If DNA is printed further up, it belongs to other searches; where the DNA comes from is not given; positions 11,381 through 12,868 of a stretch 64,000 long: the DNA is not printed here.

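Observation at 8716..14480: AT-rich four-gene operon: aminotransferase, CYTH/VTC-like protein, truncated ALDH and a dedicated arginyl-tRNA synthetase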

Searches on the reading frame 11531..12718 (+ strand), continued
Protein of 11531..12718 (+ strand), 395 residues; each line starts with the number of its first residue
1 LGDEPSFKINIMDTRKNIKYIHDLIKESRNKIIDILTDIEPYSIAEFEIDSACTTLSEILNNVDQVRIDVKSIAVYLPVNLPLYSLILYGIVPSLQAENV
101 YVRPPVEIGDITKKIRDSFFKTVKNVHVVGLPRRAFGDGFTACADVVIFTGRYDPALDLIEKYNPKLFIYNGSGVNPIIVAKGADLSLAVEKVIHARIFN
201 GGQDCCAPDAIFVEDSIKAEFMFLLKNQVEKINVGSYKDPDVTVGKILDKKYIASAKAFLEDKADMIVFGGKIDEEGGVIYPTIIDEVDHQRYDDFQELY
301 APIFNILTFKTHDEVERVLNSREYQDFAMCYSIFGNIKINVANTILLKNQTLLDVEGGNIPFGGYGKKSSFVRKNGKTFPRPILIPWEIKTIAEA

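Call 35: search_protein_families(library=pfam, proteins=[L014:4026-5558:-, L021:1529-2767:-, L021:3538-3918:+, L023:11143-12444:+, L075:9002-9853:-, L028:1-969:-, L030:3184-3465:-, L030:6570-7490:-, L071:8432-9799:-], max_evalue=0.01)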
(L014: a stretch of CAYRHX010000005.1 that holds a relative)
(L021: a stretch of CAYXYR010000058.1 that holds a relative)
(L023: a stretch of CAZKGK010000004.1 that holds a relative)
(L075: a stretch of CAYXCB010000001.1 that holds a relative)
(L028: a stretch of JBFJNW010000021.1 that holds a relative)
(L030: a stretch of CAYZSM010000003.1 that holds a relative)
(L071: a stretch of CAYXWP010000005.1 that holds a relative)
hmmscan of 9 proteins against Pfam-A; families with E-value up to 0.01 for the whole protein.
L014:4026-5558:- (510 aa): 2 families
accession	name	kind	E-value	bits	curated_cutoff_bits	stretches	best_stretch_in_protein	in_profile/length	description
PF02518.31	HATPase_c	-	1.9e-26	93.1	26.4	1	397-507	2-109/111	Histidine kinase-, DNA gyrase B-, and HSP90-like ATPase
PF13589.12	HATPase_c_3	-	0.00098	19.6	25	1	404-480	5-83/137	Histidine kinase-, DNA gyrase B-, and HSP90-like ATPase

L021:1529-2767:- (412 aa): 1 family
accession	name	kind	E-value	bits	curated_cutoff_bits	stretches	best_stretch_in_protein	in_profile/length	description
PF03485.21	Arg_tRNA_synt_N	-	8.4e-10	39.6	21.5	1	79-128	33-84/85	Arginyl tRNA synthetase N terminal domain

L021:3538-3918:+ (126 aa): 1 family
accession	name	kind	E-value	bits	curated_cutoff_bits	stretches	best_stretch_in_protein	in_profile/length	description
PF00072.30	Response_reg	-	2.9e-16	60.1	30.2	1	9-111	1-101/111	Response regulator receiver domain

L023:11143-12444:+ (433 aa): 3 families
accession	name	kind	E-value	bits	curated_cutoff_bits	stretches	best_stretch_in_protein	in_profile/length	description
PF08245.18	Mur_ligase_M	-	1e-21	78.3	24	1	100-268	1-199/200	Mur ligase middle domain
PF02875.26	Mur_ligase_C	-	3.8e-08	34.7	28.4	1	291-408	1-125/127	Mur ligase, glutamate ligase domain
PF21799.2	MurD-like_N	-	0.00012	22.8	27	1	2-67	2-71/88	Mur ligase MurD-like, N-terminal domain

L075:9002-9853:- (283 aa): 0 families

L028:1-969:- (323 aa): 0 families

L030:3184-3465:- (93 aa): 0 families

L030:6570-7490:- (306 aa): 1 family
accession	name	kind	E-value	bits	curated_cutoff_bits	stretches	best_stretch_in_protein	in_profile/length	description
PF00892.27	EamA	-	5.3e-18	66.1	28.2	2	14-146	2-133/135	EamA-like transporter family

L071:8432-9799:- (455 aa): 0 families

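Call 38: search_protein_families(library=ncbifam, proteins=[L021:1529-2767:-, L011:6063-6650:+, L011:6625-7791:+, L011:7792-9531:-, L024:7622-9403:+, L010:1614-3383:+, L081:614-2392:+, L081:3607-5088:+, L013:11151-12833:-, L075:9002-9853:-], max_evalue=0.001)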
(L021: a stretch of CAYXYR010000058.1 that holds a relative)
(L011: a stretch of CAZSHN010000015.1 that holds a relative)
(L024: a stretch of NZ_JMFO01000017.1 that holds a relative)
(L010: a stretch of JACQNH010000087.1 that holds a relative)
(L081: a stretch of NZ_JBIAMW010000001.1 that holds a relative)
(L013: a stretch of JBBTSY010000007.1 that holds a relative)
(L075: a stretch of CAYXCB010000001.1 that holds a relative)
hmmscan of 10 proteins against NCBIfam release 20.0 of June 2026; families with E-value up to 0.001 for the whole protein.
L021:1529-2767:- (412 aa): 3 families
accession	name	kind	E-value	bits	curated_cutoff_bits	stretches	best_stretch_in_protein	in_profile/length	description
NF002447.0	PRK01611.3-4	equivalog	8.2e-09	34.4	460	1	79-149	37-108/613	arginine--tRNA ligase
TIGR00456.1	argS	equivalog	4.7e-06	25.2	261.65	1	81-139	35-94/569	arginine--tRNA ligase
NF045898.1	ArgS_rel_codon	equivalog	0.00033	20.2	340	1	44-150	10-113/327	ArgS-related anticodon-binding protein NrtL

L011:6063-6650:+ (195 aa): 0 families

L011:6625-7791:+ (388 aa): 37 families (the best 25 are shown)
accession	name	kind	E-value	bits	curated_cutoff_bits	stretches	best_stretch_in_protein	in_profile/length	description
NF040648.1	lactal_redase_Meth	equivalog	4.8e-19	68.7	650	1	50-362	117-437/463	lactaldehyde dehydrogenase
NF047626.1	SulfactDhSafD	equivalog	2.5e-18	66.4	700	1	70-319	133-386/454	sulfoacetaldehyde dehydrogenase SafD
NF045701.1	BenzalDHMdlD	equivalog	1.2e-16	60.4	550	1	138-363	185-410/436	NAD(P)-dependent benzaldehyde dehydrogenase MdlD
NF006916.0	PRK09407.1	equivalog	6.8e-16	57.9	521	1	66-309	160-412/526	succinic semialdehyde dehydrogenase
NF010000.0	PRK13473.1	subfamily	2e-15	56.4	615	1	140-315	218-401/475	aminobutyraldehyde dehydrogenase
NF007497.0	PRK10090.1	equivalog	3.1e-15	55.9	500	1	69-328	149-416/480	aldehyde dehydrogenase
TIGR01804.1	BADH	equivalog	2.9e-13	49.1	668.6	1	166-319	242-404/467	betaine-aldehyde dehydrogenase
NF042993.1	AlphKGSA_gudD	equivalog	5.3e-13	48.5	770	1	54-328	132-417/481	alpha-ketoglutaric semialdehyde dehydrogenase GucD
TIGR01780.1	SSADH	subfamily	5.8e-13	48.5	646.35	1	142-361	200-426/448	succinate-semialdehyde dehydrogenase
NF040792.1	glyc_ald_dh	equivalog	7.4e-13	48.2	760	1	143-330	220-414/488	D-glyceraldehyde dehydrogenase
NF006992.0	PRK09457.1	subfamily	1.7e-12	46.7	514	1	66-368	138-451/487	succinylglutamate-semialdehyde dehydrogenase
NF040869.1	G3PDH_Arch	equivalog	2.1e-12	46.5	780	1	69-329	165-430/502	NADP-dependent glyceraldehyde-3-phosphate dehydrogenase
TIGR03216.1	OH_muco_semi_DH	equivalog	1.3e-11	43.8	693.25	1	55-318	132-411/481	2-hydroxymuconic semialdehyde dehydrogenase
NF009725.0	PRK13252.1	equivalog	1.7e-11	43.3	593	1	142-311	224-404/488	betaine-aldehyde dehydrogenase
NF008869.0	PRK11904.1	equivalog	6.2e-11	40.8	747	1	141-325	767-959/1042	bifunctional proline dehydrogenase/L-glutamate gamma-semialdehyde dehydrogenase PutA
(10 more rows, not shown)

L011:7792-9531:- (579 aa): 4 families
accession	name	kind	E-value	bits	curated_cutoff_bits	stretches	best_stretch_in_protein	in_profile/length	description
TIGR00456.1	argS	equivalog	6.9e-128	427.5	261.65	1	8-579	2-569/569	arginine--tRNA ligase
NF002446.0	PRK01611.3-3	equivalog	4.5e-93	312.7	399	2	214-579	259-636/636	arginine--tRNA ligase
NF002447.0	PRK01611.3-4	equivalog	3.8e-77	260.1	460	2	343-579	361-613/613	arginine--tRNA ligase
NF045898.1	ArgS_rel_codon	equivalog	5.5e-07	29.3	340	1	418-574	169-322/327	ArgS-related anticodon-binding protein NrtL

L024:7622-9403:+ (593 aa): 4 families
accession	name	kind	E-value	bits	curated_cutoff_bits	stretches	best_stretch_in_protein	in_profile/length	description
TIGR00456.1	argS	equivalog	2.5e-131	438.8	261.65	1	33-593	26-569/569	arginine--tRNA ligase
NF002446.0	PRK01611.3-3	equivalog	7.6e-63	212.8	399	2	230-593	265-636/636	arginine--tRNA ligase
NF002447.0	PRK01611.3-4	equivalog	2.5e-48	165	460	2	344-593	357-613/613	arginine--tRNA ligase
NF045898.1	ArgS_rel_codon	equivalog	7.8e-10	38.7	340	1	34-162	33-153/327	ArgS-related anticodon-binding protein NrtL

L010:1614-3383:+ (589 aa): 4 families
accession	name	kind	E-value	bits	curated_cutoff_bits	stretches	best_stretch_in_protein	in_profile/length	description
TIGR00456.1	argS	equivalog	3.1e-140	468.2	261.65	1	25-589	4-569/569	arginine--tRNA ligase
NF002446.0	PRK01611.3-3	equivalog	1.3e-80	271.5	399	2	221-589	250-636/636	arginine--tRNA ligase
NF002447.0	PRK01611.3-4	equivalog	2.5e-70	237.6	460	2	27-338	10-317/613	arginine--tRNA ligase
NF045898.1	ArgS_rel_codon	equivalog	2.5e-07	30.5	340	0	57-179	41-150/327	ArgS-related anticodon-binding protein NrtL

L081:614-2392:+ (592 aa): 5 families
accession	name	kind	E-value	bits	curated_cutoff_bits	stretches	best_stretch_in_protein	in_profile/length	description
TIGR00456.1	argS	equivalog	5e-146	487.4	261.65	1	39-592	27-569/569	arginine--tRNA ligase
NF002447.0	PRK01611.3-4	equivalog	7.9e-67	226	460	2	344-591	358-612/613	arginine--tRNA ligase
NF002446.0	PRK01611.3-3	equivalog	1.4e-61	208.6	399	2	315-592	365-636/636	arginine--tRNA ligase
NF045898.1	ArgS_rel_codon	equivalog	1.5e-30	106.8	340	2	422-592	159-327/327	ArgS-related anticodon-binding protein NrtL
TIGR00211.2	glyS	equivalog_domain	4.6e-05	22.1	300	1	475-569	575-667/684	glycine--tRNA ligase subunit beta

L081:3607-5088:+ (493 aa): 3 families
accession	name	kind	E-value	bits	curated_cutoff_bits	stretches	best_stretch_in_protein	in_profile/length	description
NF002446.0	PRK01611.3-3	equivalog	3.8e-35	121.3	399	2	79-170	113-204/636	arginine--tRNA ligase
TIGR00456.1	argS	equivalog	7e-30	103.9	261.65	1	78-352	109-389/569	arginine--tRNA ligase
NF002447.0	PRK01611.3-4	equivalog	1.5e-18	66.6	460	1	79-233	107-251/613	arginine--tRNA ligase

L013:11151-12833:- (560 aa): 4 families
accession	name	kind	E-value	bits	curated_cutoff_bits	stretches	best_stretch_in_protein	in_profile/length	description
TIGR00456.1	argS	equivalog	1.2e-91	307.8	261.65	1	6-560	3-569/569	arginine--tRNA ligase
NF002447.0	PRK01611.3-4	equivalog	1.2e-65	222.1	460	2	320-560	359-613/613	arginine--tRNA ligase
NF002446.0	PRK01611.3-3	equivalog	1.3e-62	212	399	2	199-560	256-636/636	arginine--tRNA ligase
NF045898.1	ArgS_rel_codon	equivalog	5.2e-23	82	340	2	26-113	31-121/327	ArgS-related anticodon-binding protein NrtL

L075:9002-9853:- (283 aa): 0 families

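Call 59: search_protein_families(library=pfam, proteins=[L081:3607-5088:+, L081:5993-6946:+, L085:12606-13514:+, L032:4485-7658:+, L024:11998-12732:+, L024:7021-7515:+, L040:11196-11822:+], max_evalue=0.01)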
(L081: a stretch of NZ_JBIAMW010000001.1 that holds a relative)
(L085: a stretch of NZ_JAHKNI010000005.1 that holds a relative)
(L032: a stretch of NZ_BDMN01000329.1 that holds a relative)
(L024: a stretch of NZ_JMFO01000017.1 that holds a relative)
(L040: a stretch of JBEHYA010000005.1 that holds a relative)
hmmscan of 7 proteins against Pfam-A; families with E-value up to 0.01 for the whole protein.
L081:3607-5088:+ (493 aa): 1 family
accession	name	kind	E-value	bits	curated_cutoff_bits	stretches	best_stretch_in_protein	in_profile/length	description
PF00750.26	tRNA-synt_1d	-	1.3e-14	54.4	23.3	2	80-137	19-76/349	tRNA synthetases class I (R), catalytic domain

L081:5993-6946:+ (317 aa): 2 families
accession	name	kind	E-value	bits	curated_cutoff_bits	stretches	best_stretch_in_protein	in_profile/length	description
PF01909.29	NTP_transf_2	-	1.5e-07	32.2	21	1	30-68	18-56/93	Nucleotidyltransferase domain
PF18765.7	Polbeta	-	0.0017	18.9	26.9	1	30-62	17-49/93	Polymerase beta, Nucleotidyltransferase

L085:12606-13514:+ (302 aa): 6 families
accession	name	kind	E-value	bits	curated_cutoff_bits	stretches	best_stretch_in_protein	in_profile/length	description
PF13649.12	Methyltransf_25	-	6e-11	43.3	27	1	52-124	1-76/97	Methyltransferase domain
PF13489.12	Methyltransf_23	-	9.7e-10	38.9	27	1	35-187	11-133/164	Methyltransferase domain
PF08241.18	Methyltransf_11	-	9.9e-09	36.2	21.2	1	53-121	1-69/95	Methyltransferase domain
PF08242.18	Methyltransf_12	-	1.7e-08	35.5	30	1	53-167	1-97/98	Methyltransferase domain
PF13847.12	Methyltransf_31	-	0.00015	22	27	1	47-115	2-77/145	Methyltransferase domain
PF05401.17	NodS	-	0.00049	20.4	24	0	51-116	46-110/201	Nodulation protein S (NodS)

L032:4485-7658:+ (1057 aa): 4 families
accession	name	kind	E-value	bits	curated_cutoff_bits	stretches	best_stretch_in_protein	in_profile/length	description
PF00501.34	AMP-binding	-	1.9e-85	287.4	29.9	1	27-378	1-383/384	AMP-binding enzyme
PF00668.25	Condensation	-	9.1e-36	124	30.6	1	642-1043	29-441/456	Condensation domain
PF13193.12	AMP-binding_C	-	3.9e-10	40.9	24.5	1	437-513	1-76/76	AMP-binding enzyme C-terminal domain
PF00550.31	PP-binding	-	6.1e-05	23.6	20.8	1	544-583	3-44/67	Phosphopantetheine attachment site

L024:11998-12732:+ (244 aa): 2 families
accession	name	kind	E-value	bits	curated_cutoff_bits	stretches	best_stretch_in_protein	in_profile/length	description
PF05746.21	DALR_1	-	6.8e-30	104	22.3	1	122-244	1-117/117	DALR anticodon binding domain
PF01921.24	tRNA-synt_1f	-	0.004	16.6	27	1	63-116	278-331/360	tRNA synthetases class I (K)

L024:7021-7515:+ (164 aa): 2 families
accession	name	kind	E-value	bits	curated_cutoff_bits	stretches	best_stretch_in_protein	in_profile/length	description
PF03485.21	Arg_tRNA_synt_N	-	2e-19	70.4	21.5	1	5-89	3-85/85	Arginyl tRNA synthetase N terminal domain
PF00750.26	tRNA-synt_1d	-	1e-07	31.7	23.3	1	102-163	7-66/349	tRNA synthetases class I (R), catalytic domain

L040:11196-11822:+ (208 aa): 2 families
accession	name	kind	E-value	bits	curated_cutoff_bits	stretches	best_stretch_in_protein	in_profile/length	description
PF01909.29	NTP_transf_2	-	9.3e-05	23.2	21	1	29-87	17-78/93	Nucleotidyltransferase domain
PF18765.7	Polbeta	-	0.00017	22.1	26.9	1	18-60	3-47/93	Polymerase beta, Nucleotidyltransferase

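Call 73: find_related_loci(query=A2, collection=viral_contigs, flank=10000)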
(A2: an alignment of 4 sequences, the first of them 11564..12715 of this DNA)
Query A2 (384 aa) in viral_contigs; peptide patterns used: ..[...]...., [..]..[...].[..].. (x = any residue, [..] = any of these).
36 stretches matched a pattern, but none encodes a relative of the query by tblastn (E <= 1e-3).

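Call 91: search_protein_families(library=pfam, proteins=[L013:16798-20262:+], max_evalue=0.01)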
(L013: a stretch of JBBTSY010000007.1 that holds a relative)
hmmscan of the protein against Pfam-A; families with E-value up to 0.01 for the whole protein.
L013:16798-20262:+ (1154 aa): 7 families
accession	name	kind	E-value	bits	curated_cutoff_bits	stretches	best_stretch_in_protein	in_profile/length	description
PF00133.28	tRNA-synt_1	-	6.8e-118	394.4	22.7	2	14-490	3-270/414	tRNA synthetases class I (I, L, M and V)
PF00300.27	His_Phos_1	-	3.7e-32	112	21.7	1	495-657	2-162/194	Histidine phosphatase superfamily (branch 1)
PF08264.19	Anticodon_1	-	4e-27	95.4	25.1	1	877-1019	1-148/148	Anticodon-binding domain of tRNA ligase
PF09334.17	tRNA-synt_1g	-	4.2e-23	82.2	20.1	2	45-107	10-71/391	tRNA synthetases class I (M)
PF19302.4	DUF5915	-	5.1e-14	52.7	27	1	1055-1129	102-175/195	Domain of unknown function (DUF5915)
PF01921.24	tRNA-synt_1f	-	1.9e-05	24.2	27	1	788-841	275-327/360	tRNA synthetases class I (K)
PF01406.26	tRNA-synt_1e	-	0.00041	20.2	27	0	792-825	250-283/301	tRNA synthetases class I (C) catalytic domain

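Call 95: search_protein_families(library=padloc, proteins=[window:11564-12718:+, L011:6063-6650:+], max_evalue=0.001)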
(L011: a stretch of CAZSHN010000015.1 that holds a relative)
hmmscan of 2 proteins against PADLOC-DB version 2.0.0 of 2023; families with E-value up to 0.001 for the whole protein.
window:11564-12718:+ (384 aa): 0 families

L011:6063-6650:+ (195 aa): 1 family
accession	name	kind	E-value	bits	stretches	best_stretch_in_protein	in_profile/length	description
PDLC04903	PDC-S09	-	2.3e-05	22.7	1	12-72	5-64/108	-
